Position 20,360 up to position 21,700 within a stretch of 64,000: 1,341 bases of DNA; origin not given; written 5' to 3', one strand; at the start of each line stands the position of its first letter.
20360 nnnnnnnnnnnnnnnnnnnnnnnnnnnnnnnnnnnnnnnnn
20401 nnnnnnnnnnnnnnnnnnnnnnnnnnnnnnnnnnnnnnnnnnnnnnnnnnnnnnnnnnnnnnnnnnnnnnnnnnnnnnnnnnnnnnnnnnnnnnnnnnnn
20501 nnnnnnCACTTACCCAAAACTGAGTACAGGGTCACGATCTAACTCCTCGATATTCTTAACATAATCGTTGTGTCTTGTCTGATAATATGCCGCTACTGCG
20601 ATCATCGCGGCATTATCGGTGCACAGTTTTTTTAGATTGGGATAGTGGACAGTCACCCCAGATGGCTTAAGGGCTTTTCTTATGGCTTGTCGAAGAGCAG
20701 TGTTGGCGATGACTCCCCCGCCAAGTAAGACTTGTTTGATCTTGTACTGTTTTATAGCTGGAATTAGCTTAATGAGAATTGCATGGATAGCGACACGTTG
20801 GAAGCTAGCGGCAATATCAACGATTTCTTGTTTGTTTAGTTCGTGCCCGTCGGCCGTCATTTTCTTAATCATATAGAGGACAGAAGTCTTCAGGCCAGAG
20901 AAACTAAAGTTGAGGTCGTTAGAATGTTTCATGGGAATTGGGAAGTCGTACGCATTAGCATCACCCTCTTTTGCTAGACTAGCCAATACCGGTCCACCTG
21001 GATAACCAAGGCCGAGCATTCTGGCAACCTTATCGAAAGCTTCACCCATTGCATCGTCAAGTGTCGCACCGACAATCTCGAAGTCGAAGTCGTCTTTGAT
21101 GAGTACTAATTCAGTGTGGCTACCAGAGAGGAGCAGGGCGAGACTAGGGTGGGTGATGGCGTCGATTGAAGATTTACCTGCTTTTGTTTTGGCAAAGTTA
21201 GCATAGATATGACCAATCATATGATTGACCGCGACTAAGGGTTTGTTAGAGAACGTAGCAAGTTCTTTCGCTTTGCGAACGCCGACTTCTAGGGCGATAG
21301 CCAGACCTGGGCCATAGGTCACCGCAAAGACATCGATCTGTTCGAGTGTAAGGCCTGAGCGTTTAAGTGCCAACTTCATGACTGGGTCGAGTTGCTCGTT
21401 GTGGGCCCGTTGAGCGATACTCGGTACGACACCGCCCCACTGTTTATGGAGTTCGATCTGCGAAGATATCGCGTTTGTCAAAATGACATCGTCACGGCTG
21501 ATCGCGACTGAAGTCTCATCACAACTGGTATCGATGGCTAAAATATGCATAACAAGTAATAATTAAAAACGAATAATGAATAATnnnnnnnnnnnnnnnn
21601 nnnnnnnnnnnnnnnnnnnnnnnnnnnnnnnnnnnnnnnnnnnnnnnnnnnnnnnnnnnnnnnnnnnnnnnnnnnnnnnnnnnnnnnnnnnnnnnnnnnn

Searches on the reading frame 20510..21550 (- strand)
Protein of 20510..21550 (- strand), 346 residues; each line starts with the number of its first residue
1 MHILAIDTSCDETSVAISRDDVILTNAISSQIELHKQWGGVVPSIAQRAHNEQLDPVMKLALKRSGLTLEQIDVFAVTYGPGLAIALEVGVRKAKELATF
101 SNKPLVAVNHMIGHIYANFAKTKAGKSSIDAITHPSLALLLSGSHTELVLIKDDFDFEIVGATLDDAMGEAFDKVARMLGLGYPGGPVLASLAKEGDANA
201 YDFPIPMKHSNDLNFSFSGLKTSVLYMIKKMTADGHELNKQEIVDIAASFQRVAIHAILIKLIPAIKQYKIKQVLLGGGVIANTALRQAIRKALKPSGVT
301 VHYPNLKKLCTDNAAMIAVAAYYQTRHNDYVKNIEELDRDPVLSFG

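Call 3: search_protein_families(library=pfam, proteins=[window:20510-21550:-], max_evalue=0.01)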
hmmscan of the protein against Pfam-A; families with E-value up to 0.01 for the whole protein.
window:20510-21550:- (346 aa): 3 families
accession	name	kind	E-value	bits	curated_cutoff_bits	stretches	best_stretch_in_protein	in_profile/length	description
PF00814.31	TsaD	-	1.8e-84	284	24.8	1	23-318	2-263/264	tRNA N6-adenosine threonylcarbamoyltransferase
PF22521.2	HypF_C_2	-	2.4e-09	37.8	27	1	168-305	96-228/241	Carbamoyltransferase, Kae1-like Domain, second subdomain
PF02543.21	Carbam_trans_N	-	2.1e-05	24.5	24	1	104-293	179-323/346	Carbamoyltransferase N-terminus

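Call 4: search_protein_families(library=ncbifam, proteins=[window:20510-21550:-], max_evalue=0.01)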
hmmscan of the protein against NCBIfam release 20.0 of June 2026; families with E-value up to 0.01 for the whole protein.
window:20510-21550:- (346 aa): 9 families
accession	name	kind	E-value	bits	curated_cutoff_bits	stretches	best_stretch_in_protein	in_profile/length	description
TIGR03723.1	T6A_TsaD_YgjD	equivalog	1.4e-113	379.2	296.1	1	3-324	1-312/314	tRNA (adenosine(37)-N6)-threonylcarbamoyltransferase complex transferase subunit TsaD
TIGR00329.1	gcp_kae1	subfamily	2e-97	326.1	207.8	1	4-318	1-305/305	tRNA (adenosine(37)-N6)-threonylcarbamoyltransferase complex transferase subunit TsaD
TIGR03722.2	arch_KAE1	equivalog_domain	6.5e-53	179.9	375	1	3-331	1-303/323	KEOPS complex N(6)-L-threonylcarbamoyladenine synthase Kae1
NF007174.0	PRK09605.1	equivalog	9.7e-47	159.6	447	1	1-331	1-305/535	bifunctional N(6)-L-threonylcarbamoyladenine synthase/serine/threonine protein kinase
TIGR03725.1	T6A_YeaZ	equivalog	7.6e-13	48.9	69.3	1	3-111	1-94/212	tRNA (adenosine(37)-N6)-threonylcarbamoyltransferase complex dimerization subunit type 1 TsaB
TIGR00143.1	hypF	equivalog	1.8e-06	26.4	466.1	1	161-306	586-724/741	carbamoyltransferase HypF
NF007148.0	PRK09585.3-2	equivalog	6e-05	21.9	387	1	238-326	272-361/386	anhydro-N-acetylmuramic acid kinase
NF007151.0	PRK09585.3-6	equivalog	0.00081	18.2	599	1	233-302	282-349/396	anhydro-N-acetylmuramic acid kinase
NF007142.0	PRK09585.2-1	equivalog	0.0027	16.7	435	0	229-323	262-353/384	anhydro-N-acetylmuramic acid kinase AnmK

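Call 28: search_protein_families(library=pfam, alignment_id=A2, max_evalue=0.01)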
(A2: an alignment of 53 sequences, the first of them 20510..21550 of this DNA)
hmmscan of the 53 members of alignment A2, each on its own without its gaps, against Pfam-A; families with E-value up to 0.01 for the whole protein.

A. member 1, window:20510-21550:- (346 aa): 3 families
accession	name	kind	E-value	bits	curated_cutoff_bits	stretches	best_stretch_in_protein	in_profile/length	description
PF00814.31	TsaD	-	1.8e-84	284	24.8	1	23-318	2-263/264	tRNA N6-adenosine threonylcarbamoyltransferase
PF22521.2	HypF_C_2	-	2.4e-09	37.8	27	1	168-305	96-228/241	Carbamoyltransferase, Kae1-like Domain, second subdomain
PF02543.21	Carbam_trans_N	-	2.1e-05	24.5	24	1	104-293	179-323/346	Carbamoyltransferase N-terminus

B. families by the number of members that match (of 53 scanned): 129 families (the first 25 are shown)
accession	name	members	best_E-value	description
PF00005.33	ABC_tran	3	6.7e-34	ABC transporter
PF08245.18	Mur_ligase_M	3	5.4e-27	Mur ligase middle domain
PF02875.26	Mur_ligase_C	3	3e-17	Mur ligase, glutamate ligase domain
PF20720.3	nSTAND3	3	8.7e-05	Novel STAND NTPase 3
PF25199.1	nSTAND_NTPase5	3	0.00032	Novel STAND NTPase 5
PF13401.12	AAA_22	3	0.00055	AAA domain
PF00437.27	T2SSE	2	1.9e-127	Type II/IV secretion system protein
PF00905.27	Transpeptidase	2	1.2e-74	Penicillin binding protein transpeptidase domain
PF02873.21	MurB_C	2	1.4e-28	UDP-N-acetylenolpyruvoylglucosamine reductase, C-terminal domain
PF01565.28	FAD_binding_4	2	3.4e-19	FAD binding domain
PF13191.12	AAA_16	2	1.8e-05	AAA ATPase domain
PF13555.12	AAA_29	2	2.5e-05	P-loop containing region of AAA domain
PF00004.35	AAA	2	0.00027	ATPase family associated with various cellular activities (AAA)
PF07728.20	AAA_5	2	0.00072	AAA domain (dynein-related subfamily)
PF13173.12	AAA_14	2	0.0013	AAA domain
PF00814.31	TsaD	1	1.8e-84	tRNA N6-adenosine threonylcarbamoyltransferase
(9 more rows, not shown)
